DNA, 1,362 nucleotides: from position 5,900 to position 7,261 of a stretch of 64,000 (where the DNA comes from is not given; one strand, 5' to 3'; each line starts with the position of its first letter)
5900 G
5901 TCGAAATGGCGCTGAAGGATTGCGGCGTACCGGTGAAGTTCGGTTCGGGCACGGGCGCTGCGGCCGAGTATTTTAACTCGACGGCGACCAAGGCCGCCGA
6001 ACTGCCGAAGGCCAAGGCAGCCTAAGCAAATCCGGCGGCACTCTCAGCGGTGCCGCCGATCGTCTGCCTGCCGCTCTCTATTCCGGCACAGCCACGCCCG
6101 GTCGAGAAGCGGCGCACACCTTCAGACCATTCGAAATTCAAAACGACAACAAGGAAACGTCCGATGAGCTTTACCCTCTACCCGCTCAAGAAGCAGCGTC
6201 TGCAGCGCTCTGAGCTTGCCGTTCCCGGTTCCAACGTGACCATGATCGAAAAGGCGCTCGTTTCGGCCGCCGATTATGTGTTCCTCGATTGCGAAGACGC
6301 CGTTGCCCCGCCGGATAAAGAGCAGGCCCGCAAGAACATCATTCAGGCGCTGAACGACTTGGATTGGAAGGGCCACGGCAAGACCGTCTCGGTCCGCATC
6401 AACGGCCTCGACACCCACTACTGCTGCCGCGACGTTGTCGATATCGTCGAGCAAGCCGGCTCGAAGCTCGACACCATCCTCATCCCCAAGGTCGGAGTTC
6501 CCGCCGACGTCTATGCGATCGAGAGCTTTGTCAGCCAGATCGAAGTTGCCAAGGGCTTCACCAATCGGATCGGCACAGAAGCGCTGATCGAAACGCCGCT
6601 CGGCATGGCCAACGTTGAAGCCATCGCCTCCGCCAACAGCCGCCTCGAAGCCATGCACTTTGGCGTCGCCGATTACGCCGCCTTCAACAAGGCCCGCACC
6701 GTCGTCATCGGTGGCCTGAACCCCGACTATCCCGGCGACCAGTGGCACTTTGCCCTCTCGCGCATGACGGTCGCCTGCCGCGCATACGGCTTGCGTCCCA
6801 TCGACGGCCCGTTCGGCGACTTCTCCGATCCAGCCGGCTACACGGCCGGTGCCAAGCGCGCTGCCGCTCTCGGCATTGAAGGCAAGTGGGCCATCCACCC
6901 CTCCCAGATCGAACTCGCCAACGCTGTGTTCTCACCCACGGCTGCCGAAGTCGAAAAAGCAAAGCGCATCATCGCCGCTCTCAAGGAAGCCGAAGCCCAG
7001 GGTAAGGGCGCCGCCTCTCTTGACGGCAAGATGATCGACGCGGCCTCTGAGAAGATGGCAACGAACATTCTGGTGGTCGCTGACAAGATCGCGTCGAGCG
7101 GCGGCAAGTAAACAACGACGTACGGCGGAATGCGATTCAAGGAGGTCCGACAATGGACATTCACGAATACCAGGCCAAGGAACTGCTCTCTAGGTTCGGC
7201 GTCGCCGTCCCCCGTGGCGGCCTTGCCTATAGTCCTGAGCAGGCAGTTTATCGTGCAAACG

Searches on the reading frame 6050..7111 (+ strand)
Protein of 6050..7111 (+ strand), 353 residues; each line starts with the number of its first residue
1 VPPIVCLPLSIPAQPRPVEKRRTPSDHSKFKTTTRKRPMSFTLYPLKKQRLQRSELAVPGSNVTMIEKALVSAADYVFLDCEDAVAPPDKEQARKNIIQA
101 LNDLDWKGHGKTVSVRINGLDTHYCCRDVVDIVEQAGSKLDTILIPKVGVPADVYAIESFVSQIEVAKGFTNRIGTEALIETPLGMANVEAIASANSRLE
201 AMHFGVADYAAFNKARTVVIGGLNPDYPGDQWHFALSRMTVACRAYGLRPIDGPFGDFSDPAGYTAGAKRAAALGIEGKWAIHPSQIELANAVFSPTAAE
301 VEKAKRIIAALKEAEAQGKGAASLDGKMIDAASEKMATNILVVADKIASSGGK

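Call 39: search_protein_families(library=pfam, proteins=[window:6050-7111:+], max_evalue=0.001)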
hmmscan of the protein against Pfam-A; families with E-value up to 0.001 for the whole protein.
window:6050-7111:+ (353 aa): 3 families
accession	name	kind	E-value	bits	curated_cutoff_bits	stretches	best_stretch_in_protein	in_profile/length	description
PF03328.21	HpcH_HpaI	-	4e-36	124.8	25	1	54-284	2-221/221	HpcH/HpaI aldolase/citrate lyase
PF15617.12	C-C_Bond_Lyase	-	1.1e-09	38.4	28.4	1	273-333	247-303/320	C-C_Bond_Lyase of the TIM-Barrel fold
PF22484.2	DUF6986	-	1.3e-05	24.6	27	1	142-211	166-243/408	Domain of unknown function (DUF6986)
